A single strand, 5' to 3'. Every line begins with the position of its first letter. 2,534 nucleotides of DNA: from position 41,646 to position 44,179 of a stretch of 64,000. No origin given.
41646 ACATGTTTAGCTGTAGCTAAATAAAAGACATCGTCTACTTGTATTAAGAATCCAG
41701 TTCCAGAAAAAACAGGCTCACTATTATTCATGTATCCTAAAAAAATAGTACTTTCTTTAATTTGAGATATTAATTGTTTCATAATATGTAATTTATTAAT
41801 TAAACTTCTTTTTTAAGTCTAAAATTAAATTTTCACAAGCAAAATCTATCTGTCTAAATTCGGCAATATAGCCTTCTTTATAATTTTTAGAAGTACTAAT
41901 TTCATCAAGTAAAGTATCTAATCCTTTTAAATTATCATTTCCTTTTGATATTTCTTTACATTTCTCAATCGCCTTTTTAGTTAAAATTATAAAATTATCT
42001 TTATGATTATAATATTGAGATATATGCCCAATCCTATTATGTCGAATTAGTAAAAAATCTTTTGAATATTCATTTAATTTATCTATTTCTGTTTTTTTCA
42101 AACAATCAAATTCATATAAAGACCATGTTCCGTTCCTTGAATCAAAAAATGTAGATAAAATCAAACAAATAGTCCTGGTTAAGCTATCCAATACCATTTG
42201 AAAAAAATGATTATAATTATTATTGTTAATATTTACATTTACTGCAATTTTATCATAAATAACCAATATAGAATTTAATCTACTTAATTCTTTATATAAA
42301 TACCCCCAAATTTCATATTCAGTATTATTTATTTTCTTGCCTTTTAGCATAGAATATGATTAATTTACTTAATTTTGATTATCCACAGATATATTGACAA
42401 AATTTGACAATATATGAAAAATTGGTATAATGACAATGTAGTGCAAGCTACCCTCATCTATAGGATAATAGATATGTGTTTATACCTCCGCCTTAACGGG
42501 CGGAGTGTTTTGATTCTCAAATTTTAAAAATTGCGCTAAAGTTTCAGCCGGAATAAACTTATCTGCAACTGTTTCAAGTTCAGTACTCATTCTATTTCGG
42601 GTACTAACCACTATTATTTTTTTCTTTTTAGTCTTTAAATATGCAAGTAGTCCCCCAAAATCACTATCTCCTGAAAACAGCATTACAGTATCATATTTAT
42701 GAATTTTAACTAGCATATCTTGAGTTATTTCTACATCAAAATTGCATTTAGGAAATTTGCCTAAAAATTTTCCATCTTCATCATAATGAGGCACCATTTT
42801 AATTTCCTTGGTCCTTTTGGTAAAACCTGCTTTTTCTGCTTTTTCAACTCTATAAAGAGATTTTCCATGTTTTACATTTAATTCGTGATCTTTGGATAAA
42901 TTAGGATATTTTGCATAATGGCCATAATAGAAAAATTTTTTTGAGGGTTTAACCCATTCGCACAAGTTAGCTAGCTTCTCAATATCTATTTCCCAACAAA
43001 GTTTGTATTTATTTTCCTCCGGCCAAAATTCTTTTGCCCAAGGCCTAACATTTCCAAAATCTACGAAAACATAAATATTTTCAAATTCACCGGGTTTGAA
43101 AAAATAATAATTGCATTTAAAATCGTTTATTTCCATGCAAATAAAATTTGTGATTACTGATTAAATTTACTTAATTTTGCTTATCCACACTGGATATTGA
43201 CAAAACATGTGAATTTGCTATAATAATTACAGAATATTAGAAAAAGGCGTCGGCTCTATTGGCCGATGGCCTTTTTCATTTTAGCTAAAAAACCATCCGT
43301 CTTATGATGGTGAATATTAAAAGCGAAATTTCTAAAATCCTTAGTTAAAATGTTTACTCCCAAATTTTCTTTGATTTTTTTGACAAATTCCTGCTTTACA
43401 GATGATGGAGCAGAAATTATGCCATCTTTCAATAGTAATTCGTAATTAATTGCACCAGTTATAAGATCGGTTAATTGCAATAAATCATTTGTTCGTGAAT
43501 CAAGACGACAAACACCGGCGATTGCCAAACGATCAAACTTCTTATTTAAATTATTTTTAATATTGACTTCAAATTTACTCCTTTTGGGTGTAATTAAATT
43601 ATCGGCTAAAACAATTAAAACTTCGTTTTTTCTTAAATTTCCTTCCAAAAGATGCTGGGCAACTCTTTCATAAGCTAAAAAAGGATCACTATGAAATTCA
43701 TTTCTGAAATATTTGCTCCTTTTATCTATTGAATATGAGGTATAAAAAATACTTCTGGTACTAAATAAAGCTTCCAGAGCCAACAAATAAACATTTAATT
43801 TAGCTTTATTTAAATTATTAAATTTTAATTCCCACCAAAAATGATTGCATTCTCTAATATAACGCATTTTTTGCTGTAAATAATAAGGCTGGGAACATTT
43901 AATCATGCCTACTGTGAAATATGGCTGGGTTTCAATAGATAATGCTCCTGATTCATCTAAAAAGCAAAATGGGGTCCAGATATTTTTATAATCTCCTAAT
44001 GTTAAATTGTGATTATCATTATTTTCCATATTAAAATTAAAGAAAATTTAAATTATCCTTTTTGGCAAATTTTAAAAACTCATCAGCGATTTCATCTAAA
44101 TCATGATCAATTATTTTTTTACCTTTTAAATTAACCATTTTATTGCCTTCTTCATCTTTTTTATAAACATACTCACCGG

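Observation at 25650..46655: Recurring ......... (DnaA-box-identical 9-mer) 29-115 nt upstream of five island genes, all in the same orientation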

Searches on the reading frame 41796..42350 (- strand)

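Call 10: search_protein_families(library=pfam, proteins=[window:41796-42350:-], max_evalue=0.01)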
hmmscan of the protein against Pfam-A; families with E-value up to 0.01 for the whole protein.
window:41796-42350:- (184 aa): 1 family
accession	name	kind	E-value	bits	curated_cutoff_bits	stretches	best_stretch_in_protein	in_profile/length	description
PF18734.6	HEPN_AbiU2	-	8e-05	22.6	26.8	0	18-78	11-70/193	AbiU2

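Call 72: search_protein_families(library=padloc, proteins=[window:41796-42350:-], max_evalue=0.001)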
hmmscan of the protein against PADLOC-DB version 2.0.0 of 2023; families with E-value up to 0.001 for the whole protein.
window:41796-42350:- (184 aa): 0 families

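Call 73: search_protein_families(library=ncbifam, proteins=[window:41796-42350:-], max_evalue=0.001)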
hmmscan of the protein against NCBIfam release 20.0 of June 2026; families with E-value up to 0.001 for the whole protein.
window:41796-42350:- (184 aa): 0 families

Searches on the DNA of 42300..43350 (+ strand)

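Call 68: search_rna_families(source=window, start=42300, end=43350, threshold=evalue, max_evalue=10)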
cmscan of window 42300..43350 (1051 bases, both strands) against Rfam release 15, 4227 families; matches with E-value up to 10: 11.
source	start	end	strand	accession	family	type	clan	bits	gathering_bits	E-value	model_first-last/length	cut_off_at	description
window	42551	42633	-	RF00376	HIV_GSL3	Cis-reg;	-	22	42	0.33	1-84/84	no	HIV gag stem loop 3 (GSL3)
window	42711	42774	+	RF01827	SAR11_0636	Gene; sRNA;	-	18.4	67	7.3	1-90/90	no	SAR11_0636 sRNA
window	43169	43279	+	RF00506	Thr_leader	Cis-reg; leader;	-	17.8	55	1.7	1-118/118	no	Threonine operon leader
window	43113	43277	+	RF01416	NrrF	Gene; antisense;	-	17.6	60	0.89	1-160/160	no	NrrF RNA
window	43238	43338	-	RF00506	Thr_leader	Cis-reg; leader;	-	17.6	55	1.9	1-118/118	no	Threonine operon leader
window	43200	43277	+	RF02057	STnc40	Gene; sRNA;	-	17.5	45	5.2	1-70/70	no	Salmonella enterica sRNA STnc40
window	42510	42577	-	RF01611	ceN108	Gene; snRNA; snoRNA; CD-box;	-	16.1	50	3.3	1-70/70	no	Caenorhabditis snoRNA ceN108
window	42618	42704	-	RF00429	SNORA29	Gene; snRNA; snoRNA; HACA-box;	CL00030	16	50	9.4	1-140/140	no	Small nucleolar RNA SNORA29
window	43233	43350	+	RF00125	IS128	Gene; sRNA;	-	15.9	80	1.7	1-125/209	3'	IS128 RNA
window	42836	42872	+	RF00180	REN-SRE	Cis-reg;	-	12.9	41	4.3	1-37/37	no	Renin stability regulatory element (REN-SRE)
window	42516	42600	-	RF00470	Toga_5_CRE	Cis-reg;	-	8.8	120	9.9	48-131/268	no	Togavirus 5' plus strand cis-regulatory element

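Call 81: build_rna_model(alignment_id=A1)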
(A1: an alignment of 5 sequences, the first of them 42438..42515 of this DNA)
Model R1 built from alignment A1 (5 sequences, 89 columns); structure: RNAalifold consensus.
model positions 84; base pairs 18; branch points 2; effective number of sequences 2.53; information 0.677 bits per position. Calibrated on 0.2 Mb of random sequence (short: E-values are rough).
structure used (alignment columns):
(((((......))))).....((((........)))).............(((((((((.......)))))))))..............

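Call 82: search_with_rna_model(model_id=R1, sources=[window, L001, L002, L003, L004, L005, L006, L007, L008, L009, L010, L011, L012, L013, L014, L015, L016, L017, L018, L019, L020, L021, L022, L023, L024, L030, L036, L042, L045, L056, L063, L072, L079, L081, L087, L088, L093, L103, L106, L110, L112, L120, L122, L128, L136, L147, L152, L156, L164, L168, L173, L174, L180, L183, L184, L185, L186, L187, L188, L189, L190, L191, L192, L193, L194, L195, L196, L197, L198, L199], max_evalue=0.1)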
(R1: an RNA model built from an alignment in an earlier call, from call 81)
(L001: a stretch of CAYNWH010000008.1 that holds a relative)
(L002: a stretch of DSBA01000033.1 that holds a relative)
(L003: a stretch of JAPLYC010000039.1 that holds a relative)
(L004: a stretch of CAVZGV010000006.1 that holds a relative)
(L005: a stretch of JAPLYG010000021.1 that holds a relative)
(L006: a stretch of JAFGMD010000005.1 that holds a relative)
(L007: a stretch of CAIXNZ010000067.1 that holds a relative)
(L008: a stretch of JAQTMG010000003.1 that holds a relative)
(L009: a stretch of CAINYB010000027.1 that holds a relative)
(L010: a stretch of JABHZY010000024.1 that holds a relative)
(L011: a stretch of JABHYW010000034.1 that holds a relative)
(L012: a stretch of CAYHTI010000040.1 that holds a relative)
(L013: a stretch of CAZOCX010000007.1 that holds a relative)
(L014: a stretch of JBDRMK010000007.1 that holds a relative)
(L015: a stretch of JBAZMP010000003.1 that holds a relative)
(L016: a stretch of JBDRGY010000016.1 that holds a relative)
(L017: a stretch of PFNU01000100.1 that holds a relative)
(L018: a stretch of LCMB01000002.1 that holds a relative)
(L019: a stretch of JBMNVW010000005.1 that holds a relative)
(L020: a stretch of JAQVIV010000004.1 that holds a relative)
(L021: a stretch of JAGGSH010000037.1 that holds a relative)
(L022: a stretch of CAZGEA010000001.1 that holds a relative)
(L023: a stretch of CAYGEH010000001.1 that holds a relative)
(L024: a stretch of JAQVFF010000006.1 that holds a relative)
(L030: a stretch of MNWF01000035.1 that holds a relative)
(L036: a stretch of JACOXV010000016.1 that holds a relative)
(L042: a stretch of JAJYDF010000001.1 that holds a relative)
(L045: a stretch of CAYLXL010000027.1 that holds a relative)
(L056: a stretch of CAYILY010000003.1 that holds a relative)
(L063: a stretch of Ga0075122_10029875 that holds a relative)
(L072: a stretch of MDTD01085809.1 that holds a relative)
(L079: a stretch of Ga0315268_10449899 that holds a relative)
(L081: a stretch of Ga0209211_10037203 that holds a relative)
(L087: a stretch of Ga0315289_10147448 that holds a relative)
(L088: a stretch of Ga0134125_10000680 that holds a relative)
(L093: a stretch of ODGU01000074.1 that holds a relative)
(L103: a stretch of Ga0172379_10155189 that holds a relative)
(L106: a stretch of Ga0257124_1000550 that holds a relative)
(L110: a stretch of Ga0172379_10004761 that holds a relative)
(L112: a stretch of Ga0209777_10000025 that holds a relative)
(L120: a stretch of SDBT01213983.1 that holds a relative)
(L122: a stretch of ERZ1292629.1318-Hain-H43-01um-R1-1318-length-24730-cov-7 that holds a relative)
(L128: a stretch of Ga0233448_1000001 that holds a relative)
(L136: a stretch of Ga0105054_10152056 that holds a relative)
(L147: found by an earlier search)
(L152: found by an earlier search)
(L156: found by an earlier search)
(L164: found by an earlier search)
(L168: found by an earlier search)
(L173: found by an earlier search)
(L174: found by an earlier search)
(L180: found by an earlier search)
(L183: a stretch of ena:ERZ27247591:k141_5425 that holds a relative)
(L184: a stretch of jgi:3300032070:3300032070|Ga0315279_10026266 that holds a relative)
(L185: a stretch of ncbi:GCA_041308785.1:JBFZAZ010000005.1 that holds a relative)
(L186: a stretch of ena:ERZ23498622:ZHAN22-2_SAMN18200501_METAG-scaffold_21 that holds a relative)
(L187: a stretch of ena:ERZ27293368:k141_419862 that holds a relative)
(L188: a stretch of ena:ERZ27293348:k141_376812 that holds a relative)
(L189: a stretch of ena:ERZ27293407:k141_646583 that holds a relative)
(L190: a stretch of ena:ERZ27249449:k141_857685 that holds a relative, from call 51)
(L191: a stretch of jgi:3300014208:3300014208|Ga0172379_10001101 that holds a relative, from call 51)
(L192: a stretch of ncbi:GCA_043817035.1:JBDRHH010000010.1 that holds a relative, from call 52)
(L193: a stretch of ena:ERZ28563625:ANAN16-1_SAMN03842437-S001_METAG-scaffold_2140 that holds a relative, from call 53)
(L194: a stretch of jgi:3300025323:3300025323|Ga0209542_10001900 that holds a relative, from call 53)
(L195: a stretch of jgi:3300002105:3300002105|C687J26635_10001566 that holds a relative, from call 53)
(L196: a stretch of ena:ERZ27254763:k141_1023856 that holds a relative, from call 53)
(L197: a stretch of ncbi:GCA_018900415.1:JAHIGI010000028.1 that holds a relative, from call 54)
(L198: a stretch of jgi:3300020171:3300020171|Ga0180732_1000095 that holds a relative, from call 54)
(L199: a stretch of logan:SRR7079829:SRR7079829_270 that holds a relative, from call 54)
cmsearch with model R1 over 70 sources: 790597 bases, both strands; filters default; matches with E-value up to 0.1: 11.
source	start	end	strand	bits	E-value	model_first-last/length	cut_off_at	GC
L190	3620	3703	-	95.3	3.5e-16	1-84/84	no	0.49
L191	3620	3703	-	95.3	3.5e-16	1-84/84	no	0.49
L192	3614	3695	-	86.1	2.5e-14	1-84/84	no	0.51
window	42438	42517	+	83.6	8.1e-14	1-84/84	no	0.43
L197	3622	3708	-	81.4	2.2e-13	1-84/84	no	0.4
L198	3622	3708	-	81.4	2.2e-13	1-84/84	no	0.4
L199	1941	2027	-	81.4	2.2e-13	1-84/84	no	0.4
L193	3603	3687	-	81.3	2.3e-13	1-84/84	no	0.48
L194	3603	3687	-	81.3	2.3e-13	1-84/84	no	0.48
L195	3603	3687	-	81.3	2.3e-13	1-84/84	no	0.48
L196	3603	3687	-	81.3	2.3e-13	1-84/84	no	0.48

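Call 85: search_with_rna_model(model_id=R1, source=L320, max_evalue=1)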
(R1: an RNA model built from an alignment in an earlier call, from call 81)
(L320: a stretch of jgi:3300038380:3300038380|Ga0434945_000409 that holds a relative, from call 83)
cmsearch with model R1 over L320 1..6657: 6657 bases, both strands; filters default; matches with E-value up to 1: 1.
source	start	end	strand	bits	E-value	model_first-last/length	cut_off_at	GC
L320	3621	3701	-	74.6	4.5e-14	1-84/84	no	0.46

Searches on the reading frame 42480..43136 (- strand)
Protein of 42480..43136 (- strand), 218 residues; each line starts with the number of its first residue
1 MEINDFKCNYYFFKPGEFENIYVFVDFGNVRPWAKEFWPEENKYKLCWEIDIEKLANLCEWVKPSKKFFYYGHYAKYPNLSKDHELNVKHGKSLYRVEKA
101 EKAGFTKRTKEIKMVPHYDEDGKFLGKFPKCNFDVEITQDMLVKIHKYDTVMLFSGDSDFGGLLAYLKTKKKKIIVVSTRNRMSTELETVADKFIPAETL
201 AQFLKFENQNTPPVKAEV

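Call 10: search_protein_families(library=pfam, proteins=[window:42480-43136:-], max_evalue=0.01)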
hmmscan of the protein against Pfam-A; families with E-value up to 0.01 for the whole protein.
window:42480-43136:- (218 aa): 2 families
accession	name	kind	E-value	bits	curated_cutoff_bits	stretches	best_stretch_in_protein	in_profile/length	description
PF01936.24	NYN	-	6.6e-16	59.6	24.2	1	21-196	2-143/145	NYN domain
PF18480.7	DUF5615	-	0.0077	16.5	23.8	0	149-197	47-94/110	Domain of unknown function (DUF5615)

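Call 50: find_homologous_proteins(query=window:42480-43136:-, max_evalue=1e-8)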
Query window:42480-43136:- (218 aa): 426 proteins with E <= 1e-8 among 567 candidates; the best 120 are listed.
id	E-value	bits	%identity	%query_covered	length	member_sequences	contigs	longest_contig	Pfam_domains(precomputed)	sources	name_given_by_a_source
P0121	1.6e-146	504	100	100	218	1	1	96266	PF01936.25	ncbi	-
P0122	8.5e-111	387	75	100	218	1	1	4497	PF01936.25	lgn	-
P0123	7.6e-105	368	72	100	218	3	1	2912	PF01936.25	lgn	-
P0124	8.3e-103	361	71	100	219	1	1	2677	PF01936.25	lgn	-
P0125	2.9e-102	359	71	100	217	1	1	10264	PF01936.25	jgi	-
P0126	3.4e-100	353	69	100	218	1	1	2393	PF01936.25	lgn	-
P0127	1.2e-99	351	68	100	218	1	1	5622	PF01936.25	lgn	-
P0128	1.3e-99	351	70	100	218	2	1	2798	PF01936.25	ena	-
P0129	2.1e-99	350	70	98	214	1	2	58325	PF01936.25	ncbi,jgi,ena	ncbi:MAG: NYN domain-containing protein [Candidatus Magasanikbacteria bacterium]|jgi:uncharacterized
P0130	2.7e-99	350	65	100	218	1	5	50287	PF01936.25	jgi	-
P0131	8.9e-99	348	70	100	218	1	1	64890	PF01936.25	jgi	jgi:uncharacterized LabA/DUF88 family protein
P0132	1.6e-98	347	68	98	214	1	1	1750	PF01936.25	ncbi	-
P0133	4.5e-98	346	68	100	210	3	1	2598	PF01936.25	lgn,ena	-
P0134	4.9e-98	346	67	100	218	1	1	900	PF01936.25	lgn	-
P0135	8.6e-98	345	66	100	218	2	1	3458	PF01936.25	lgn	-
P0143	1.4e-94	334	66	100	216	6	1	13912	PF01936.25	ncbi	ncbi:MAG: NYN domain-containing protein [Candidatus Falkowbacteria bacterium]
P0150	3.0e-93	330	66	97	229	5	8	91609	PF01936.25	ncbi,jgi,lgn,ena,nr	ncbi:NYN domain-containing protein [Patescibacteria group bacterium]|nr:NYN domain-containing protei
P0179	1.8e-90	321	66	98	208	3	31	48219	PF01936.25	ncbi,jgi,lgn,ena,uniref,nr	ncbi:MAG: hypothetical protein A3G52_02400 [Candidatus Taylorbacteria bacterium RIFCSPLOWO2_12_FULL_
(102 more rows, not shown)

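Call 51: find_encoding_contigs(protein=P0129, flank=3000, max_places=2)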
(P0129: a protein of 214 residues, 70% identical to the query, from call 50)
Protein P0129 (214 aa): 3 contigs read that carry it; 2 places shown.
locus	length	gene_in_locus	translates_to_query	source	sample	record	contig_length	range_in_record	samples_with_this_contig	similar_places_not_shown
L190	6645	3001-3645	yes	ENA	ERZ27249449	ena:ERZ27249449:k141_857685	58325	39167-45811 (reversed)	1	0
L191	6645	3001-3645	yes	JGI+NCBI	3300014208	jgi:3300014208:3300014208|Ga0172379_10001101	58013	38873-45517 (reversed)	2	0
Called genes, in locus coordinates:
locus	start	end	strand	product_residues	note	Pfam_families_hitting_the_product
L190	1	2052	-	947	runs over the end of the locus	PF00912:Transgly, PF00905:Transpeptidase, PF17957:Big_7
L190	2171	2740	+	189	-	-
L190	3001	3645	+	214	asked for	PF01936:NYN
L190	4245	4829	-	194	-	-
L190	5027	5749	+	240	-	PF01978:TrmB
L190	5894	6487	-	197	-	-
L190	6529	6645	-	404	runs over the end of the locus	PF12704:MacB_PCD, PF02687:FtsX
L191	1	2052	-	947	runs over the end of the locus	PF00912:Transgly, PF00905:Transpeptidase, PF17957:Big_7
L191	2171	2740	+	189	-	-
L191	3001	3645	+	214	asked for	PF01936:NYN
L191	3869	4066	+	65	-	-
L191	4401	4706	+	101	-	-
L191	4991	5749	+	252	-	PF01978:TrmB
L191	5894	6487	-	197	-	-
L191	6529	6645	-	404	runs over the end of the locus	PF12704:MacB_PCD, PF02687:FtsX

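Call 52: find_encoding_contigs(protein=P0143, flank=3000, max_places=1)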
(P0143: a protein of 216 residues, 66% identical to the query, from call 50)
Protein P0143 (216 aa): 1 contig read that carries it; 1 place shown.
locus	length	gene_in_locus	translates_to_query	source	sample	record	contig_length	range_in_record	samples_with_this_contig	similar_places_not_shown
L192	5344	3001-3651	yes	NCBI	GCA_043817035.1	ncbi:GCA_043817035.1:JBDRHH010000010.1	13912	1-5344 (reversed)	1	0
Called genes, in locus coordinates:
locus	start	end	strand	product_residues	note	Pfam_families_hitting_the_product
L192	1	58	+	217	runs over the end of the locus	PF01726:LexA_DNA_bind, PF00717:Peptidase_S24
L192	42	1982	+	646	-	PF13588:HSDR_N_2, PF02384:N6_Mtase, PF01170:UPF0020 (weak), PF20473:MmeI_Mtase (weak), PF07669:Eco57I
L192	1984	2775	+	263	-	PF12686:DUF3800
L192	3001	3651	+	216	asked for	PF01936:NYN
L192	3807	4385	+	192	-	-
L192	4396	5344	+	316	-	PF01420:Methylase_S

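Call 53: find_encoding_contigs(protein=P0179, flank=3000, max_places=4)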
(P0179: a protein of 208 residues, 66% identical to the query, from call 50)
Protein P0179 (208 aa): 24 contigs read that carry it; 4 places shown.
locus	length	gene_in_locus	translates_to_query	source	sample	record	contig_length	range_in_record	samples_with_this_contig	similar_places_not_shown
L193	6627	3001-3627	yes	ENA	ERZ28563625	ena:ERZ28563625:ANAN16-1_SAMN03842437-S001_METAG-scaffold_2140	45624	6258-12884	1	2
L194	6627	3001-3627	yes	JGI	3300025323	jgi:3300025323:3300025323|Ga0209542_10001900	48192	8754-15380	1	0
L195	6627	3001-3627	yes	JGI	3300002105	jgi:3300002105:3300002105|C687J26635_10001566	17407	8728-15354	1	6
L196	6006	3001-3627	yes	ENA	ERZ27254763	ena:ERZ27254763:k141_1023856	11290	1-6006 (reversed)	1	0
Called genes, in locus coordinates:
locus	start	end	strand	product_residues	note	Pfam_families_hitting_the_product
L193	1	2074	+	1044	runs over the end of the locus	PF04313:HSDR_N, PF04851:ResIII, PF18766:SWI2_SNF2, PF22679:T1R_D3-like, PF11867:T1RH-like_C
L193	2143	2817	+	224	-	PF12686:DUF3800 (weak)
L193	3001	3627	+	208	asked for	PF01936:NYN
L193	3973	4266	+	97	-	-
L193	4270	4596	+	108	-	PF02635:DsrE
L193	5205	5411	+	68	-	-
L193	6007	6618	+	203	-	PF03575:Peptidase_S51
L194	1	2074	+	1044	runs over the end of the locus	PF04313:HSDR_N, PF04851:ResIII, PF18766:SWI2_SNF2, PF22679:T1R_D3-like, PF11867:T1RH-like_C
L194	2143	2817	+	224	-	PF12686:DUF3800 (weak)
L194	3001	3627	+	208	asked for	PF01936:NYN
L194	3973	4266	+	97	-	-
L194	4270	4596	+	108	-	PF02635:DsrE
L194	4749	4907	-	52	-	-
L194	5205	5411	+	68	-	-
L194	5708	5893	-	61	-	PF06348:DUF1059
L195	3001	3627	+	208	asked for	PF01936:NYN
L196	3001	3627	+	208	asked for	PF01936:NYN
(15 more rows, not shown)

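Call 54: find_encoding_contigs(protein=P0150, flank=3000, max_places=3)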
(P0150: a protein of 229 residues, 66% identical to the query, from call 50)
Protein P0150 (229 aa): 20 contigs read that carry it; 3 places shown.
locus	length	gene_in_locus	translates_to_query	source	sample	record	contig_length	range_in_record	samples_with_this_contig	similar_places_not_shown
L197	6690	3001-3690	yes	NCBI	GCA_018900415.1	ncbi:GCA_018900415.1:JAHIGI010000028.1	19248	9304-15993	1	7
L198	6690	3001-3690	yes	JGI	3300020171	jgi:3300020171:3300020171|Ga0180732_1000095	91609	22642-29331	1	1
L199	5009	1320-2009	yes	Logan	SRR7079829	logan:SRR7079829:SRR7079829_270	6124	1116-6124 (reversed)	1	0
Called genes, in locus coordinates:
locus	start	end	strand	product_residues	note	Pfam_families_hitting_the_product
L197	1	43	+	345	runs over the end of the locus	PF09603:Fib_succ_major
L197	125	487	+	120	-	PF05635:23S_rRNA_IVP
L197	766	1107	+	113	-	PF05635:23S_rRNA_IVP, PF22296:bAvd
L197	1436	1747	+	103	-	PF09603:Fib_succ_major (weak)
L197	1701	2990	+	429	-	PF00078:RVT_1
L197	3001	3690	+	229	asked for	PF01936:NYN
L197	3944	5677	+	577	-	-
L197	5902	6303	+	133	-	PF13366:PDDEXK_3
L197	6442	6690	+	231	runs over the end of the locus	-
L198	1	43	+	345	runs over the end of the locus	PF09603:Fib_succ_major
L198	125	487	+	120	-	PF05635:23S_rRNA_IVP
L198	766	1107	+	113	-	PF05635:23S_rRNA_IVP, PF22296:bAvd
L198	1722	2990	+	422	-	PF00078:RVT_1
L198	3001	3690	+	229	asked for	PF01936:NYN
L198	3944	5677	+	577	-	-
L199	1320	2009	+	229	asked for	PF01936:NYN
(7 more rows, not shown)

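Call 72: search_protein_families(library=padloc, proteins=[window:42480-43136:-], max_evalue=0.001)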
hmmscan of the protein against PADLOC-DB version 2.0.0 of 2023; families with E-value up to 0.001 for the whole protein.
window:42480-43136:- (218 aa): 2 families
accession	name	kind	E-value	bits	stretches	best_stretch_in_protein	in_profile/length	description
PDLC01154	NYN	-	1.9e-09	35.3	1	134-200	232-298/310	"LabA-like protein, NYN family nuclease"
PDLC04163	HEC-09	-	8.8e-07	26.8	1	133-194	106-171/203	-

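Call 73: search_protein_families(library=ncbifam, proteins=[window:42480-43136:-], max_evalue=0.001)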
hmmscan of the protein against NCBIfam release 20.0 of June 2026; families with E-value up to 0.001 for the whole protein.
window:42480-43136:- (218 aa): 0 families

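Call 83: find_encoding_contigs(protein=P0131, flank=3000, max_places=3)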
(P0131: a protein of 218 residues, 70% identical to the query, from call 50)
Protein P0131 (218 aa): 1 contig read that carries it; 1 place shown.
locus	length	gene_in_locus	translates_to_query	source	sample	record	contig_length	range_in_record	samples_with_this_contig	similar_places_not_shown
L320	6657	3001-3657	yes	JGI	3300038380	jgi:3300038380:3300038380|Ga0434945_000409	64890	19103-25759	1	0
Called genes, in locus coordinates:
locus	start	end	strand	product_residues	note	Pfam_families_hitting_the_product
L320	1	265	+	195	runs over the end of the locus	PF01863:YgjP-like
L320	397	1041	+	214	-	PF01726:LexA_DNA_bind, PF00717:Peptidase_S24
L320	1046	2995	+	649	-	PF13588:HSDR_N_2, PF02384:N6_Mtase, PF01170:UPF0020 (faint), PF20473:MmeI_Mtase (weak), PF07669:Eco57I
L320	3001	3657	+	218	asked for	PF01936:NYN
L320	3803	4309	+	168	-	PF01936:NYN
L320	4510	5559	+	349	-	PF14175:YaaC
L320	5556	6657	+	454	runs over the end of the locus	PF01420:Methylase_S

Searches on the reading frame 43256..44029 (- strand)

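Call 10: search_protein_families(library=pfam, proteins=[window:43256-44029:-], max_evalue=0.01)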
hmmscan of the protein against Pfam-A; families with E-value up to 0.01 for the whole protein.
window:43256-44029:- (257 aa): 1 family
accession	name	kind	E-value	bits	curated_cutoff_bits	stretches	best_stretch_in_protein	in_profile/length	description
PF12686.12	DUF3800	-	5.6e-12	47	21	1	21-196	1-148/149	Protein of unknown function (DUF3800)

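Call 72: search_protein_families(library=padloc, proteins=[window:43256-44029:-], max_evalue=0.001)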
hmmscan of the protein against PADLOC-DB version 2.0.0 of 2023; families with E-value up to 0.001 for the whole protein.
window:43256-44029:- (257 aa): 2 families
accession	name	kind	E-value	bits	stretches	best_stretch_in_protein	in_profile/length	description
PDLC04353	PDC-M04A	-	7.6e-26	88.9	1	23-243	8-227/232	-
PDLC04354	PDC-M04A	-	4e-07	28.1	1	62-227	5-167/190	-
